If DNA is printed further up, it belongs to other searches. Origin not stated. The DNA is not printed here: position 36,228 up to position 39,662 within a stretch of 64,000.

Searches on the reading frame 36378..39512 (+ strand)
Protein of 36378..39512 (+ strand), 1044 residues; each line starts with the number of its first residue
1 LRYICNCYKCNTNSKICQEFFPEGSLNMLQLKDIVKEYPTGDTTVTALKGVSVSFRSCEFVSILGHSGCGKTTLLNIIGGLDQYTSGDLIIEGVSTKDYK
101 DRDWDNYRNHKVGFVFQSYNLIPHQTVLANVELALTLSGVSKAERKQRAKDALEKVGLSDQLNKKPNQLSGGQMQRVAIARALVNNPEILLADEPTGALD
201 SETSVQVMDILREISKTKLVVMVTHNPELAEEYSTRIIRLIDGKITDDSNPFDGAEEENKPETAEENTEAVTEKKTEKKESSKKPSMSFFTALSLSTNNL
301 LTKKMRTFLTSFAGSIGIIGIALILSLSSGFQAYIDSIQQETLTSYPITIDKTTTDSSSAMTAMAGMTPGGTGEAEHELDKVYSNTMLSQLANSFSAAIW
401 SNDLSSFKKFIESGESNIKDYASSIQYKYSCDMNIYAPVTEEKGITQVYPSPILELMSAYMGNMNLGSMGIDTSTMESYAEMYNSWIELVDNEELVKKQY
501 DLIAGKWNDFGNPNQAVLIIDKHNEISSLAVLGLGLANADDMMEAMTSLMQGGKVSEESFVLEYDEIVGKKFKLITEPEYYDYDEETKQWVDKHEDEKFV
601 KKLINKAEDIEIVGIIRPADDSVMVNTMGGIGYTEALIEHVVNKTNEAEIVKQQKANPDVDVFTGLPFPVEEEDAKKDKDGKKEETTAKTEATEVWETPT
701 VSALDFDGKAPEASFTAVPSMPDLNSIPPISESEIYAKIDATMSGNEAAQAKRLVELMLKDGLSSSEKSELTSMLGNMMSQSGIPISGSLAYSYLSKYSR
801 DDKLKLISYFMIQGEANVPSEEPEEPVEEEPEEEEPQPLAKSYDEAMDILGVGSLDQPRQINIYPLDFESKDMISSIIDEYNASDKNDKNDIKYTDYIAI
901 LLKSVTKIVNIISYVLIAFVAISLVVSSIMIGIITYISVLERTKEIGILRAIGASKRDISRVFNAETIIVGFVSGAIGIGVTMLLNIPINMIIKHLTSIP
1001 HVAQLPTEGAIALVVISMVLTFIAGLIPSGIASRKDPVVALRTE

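Call 106: search_protein_families(library=pfam, proteins=[window:36378-39512:+], max_evalue=0.00001)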
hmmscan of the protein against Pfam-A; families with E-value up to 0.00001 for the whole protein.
window:36378-39512:+ (1044 aa): 2 families
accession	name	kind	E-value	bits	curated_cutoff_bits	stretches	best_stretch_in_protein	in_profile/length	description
PF00005.33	ABC_tran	-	2e-35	122.8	25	1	48-196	1-136/137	ABC transporter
PF02687.27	FtsX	-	1.6e-18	67.3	25.5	1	918-1037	2-120/120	FtsX-like permease C-terminal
